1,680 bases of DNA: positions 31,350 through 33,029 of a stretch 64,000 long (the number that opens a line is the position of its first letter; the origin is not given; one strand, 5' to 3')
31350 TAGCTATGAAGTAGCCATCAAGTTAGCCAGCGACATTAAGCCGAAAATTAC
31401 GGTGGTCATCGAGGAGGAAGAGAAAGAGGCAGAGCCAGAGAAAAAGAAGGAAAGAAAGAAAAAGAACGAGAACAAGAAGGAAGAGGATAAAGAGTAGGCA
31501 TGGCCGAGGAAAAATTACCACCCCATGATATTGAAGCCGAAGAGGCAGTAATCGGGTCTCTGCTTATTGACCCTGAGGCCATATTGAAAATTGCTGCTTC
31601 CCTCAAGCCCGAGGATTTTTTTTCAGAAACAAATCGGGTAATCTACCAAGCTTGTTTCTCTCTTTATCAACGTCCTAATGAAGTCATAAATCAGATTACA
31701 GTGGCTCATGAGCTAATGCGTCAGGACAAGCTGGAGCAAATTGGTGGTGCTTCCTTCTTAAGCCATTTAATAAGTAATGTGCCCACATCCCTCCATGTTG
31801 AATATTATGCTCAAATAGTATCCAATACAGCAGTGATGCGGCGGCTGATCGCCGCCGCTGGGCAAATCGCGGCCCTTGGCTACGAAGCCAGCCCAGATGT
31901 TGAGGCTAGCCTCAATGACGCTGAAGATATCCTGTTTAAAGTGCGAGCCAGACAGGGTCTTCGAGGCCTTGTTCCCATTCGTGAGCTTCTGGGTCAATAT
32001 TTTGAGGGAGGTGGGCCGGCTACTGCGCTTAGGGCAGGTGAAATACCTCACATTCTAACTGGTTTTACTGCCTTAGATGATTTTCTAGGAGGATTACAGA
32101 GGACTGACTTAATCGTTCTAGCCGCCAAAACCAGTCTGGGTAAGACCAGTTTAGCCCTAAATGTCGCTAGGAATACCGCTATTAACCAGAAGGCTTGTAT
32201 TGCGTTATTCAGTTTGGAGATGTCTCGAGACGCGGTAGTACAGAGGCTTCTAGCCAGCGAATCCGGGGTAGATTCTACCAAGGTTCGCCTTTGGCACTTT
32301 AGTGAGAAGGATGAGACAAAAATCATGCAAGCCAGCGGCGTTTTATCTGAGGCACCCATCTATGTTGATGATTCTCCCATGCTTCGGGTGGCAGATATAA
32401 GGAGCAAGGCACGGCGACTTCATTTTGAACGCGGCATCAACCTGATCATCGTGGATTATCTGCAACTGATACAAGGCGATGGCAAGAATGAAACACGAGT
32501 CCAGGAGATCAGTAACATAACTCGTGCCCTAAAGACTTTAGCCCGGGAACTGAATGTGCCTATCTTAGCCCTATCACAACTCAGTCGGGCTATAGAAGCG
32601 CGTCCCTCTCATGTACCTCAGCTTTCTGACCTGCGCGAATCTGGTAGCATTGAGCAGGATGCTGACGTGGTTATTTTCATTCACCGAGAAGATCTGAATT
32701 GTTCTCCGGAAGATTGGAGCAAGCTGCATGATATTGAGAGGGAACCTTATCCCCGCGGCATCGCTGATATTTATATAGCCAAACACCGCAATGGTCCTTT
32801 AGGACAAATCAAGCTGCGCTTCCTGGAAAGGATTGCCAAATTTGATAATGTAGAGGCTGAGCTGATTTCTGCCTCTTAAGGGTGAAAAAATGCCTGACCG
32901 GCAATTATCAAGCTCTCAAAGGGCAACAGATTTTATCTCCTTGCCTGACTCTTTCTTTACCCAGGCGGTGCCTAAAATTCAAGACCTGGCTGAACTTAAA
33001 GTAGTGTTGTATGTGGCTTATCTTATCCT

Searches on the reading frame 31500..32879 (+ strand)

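Call 34: search_protein_families(library=pfam, proteins=[window:31500-32879:+], max_evalue=1e-12)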
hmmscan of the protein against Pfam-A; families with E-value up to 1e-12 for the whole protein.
window:31500-32879:+ (459 aa): 2 families
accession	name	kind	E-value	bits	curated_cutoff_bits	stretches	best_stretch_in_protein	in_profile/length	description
PF03796.21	DnaB_C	-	6.7e-94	314.5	27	1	185-450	2-255/255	DnaB-like helicase C terminal domain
PF00772.26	DnaB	-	2.1e-30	105.2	23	1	7-108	2-102/103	DnaB-like helicase N terminal domain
